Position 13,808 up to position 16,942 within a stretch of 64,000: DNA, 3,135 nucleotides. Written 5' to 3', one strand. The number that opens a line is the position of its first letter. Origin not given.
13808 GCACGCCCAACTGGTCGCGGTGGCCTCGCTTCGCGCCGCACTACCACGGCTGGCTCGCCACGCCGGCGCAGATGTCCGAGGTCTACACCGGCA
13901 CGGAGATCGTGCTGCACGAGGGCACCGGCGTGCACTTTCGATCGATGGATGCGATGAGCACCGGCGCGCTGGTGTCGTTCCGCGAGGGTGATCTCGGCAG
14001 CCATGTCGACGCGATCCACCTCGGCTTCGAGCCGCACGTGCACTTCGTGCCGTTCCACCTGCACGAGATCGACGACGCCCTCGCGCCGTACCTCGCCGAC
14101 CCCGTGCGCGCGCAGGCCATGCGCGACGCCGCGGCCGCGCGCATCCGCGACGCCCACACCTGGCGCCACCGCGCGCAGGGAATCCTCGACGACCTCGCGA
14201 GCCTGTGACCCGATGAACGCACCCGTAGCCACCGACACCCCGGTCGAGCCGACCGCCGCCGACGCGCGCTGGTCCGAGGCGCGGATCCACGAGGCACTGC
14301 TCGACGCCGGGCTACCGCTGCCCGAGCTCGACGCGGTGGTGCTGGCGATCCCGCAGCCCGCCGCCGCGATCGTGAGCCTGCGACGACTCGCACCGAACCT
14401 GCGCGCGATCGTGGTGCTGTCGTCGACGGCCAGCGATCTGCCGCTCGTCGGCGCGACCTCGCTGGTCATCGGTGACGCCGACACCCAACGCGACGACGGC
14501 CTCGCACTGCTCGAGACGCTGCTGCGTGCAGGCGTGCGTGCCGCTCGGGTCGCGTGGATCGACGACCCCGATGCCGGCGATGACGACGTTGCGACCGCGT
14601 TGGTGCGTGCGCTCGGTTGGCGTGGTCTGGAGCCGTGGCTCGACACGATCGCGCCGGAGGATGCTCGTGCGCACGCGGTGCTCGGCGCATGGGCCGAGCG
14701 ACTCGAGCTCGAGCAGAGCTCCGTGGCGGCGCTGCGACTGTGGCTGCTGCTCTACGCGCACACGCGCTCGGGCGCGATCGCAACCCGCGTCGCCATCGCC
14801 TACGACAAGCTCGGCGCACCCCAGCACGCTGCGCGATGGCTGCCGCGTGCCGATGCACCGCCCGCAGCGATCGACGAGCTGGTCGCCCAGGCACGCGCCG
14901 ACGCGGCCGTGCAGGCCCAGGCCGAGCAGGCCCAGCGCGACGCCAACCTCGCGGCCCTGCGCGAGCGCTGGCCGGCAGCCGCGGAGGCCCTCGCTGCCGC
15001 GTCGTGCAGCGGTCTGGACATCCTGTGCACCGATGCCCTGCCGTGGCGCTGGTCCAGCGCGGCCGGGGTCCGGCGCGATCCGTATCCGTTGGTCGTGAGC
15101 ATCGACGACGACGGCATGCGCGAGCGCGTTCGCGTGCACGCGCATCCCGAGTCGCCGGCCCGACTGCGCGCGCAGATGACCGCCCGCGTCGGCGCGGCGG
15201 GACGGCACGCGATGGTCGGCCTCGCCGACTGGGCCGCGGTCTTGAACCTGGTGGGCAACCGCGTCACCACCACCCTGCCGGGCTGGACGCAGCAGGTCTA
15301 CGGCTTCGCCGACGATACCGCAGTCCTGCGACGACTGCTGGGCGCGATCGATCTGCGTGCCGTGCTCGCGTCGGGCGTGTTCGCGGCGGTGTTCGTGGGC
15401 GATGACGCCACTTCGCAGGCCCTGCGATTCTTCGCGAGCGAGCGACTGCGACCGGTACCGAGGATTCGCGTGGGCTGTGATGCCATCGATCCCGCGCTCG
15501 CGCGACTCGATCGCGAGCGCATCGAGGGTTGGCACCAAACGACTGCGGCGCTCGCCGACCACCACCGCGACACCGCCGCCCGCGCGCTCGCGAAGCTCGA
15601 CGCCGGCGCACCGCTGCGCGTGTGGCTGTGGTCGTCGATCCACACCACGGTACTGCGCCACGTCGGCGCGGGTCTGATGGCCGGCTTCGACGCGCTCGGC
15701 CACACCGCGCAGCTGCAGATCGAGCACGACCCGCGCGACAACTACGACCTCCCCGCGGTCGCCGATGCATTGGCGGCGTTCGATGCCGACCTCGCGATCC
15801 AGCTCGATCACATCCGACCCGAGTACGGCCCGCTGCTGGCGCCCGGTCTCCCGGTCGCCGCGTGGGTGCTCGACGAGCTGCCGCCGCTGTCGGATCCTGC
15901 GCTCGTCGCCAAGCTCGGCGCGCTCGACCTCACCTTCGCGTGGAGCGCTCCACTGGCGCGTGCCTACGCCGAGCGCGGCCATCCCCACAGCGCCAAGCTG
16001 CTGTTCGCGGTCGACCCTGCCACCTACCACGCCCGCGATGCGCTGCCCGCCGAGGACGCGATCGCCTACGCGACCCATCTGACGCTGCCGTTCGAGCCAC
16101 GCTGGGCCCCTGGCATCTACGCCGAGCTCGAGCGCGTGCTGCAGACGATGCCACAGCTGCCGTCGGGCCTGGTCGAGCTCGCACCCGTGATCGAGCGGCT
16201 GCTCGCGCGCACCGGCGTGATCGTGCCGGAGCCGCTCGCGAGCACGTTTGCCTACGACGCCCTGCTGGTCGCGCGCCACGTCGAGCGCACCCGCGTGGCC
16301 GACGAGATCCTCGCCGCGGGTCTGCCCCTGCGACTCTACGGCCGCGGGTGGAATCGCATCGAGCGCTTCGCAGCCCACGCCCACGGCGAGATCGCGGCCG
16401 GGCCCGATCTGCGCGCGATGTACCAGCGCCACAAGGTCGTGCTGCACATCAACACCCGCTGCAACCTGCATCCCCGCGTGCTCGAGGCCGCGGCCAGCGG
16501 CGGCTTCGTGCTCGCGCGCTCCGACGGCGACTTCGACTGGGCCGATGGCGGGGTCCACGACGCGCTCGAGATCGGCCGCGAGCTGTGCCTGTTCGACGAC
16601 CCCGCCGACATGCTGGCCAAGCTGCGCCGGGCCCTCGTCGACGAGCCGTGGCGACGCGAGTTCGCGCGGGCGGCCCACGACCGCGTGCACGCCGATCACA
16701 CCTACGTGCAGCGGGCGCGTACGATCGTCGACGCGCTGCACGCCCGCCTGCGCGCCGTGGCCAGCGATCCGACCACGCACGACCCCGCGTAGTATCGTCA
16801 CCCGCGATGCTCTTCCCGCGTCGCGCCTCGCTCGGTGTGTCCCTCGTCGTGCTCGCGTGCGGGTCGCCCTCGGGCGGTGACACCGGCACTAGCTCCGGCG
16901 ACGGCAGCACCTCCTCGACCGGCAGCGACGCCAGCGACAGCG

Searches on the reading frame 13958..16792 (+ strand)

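Call 63: search_protein_families(library=pfam, proteins=[window:13958-16792:+], max_evalue=0.0001)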
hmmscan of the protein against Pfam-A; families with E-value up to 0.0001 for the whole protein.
window:13958-16792:+ (944 aa): 1 family
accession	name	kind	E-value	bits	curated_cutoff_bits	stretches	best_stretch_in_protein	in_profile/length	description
PF13524.12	Glyco_trans_1_2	-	3.2e-24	85.9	25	1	787-924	13-143/144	Glycosyl transferase-like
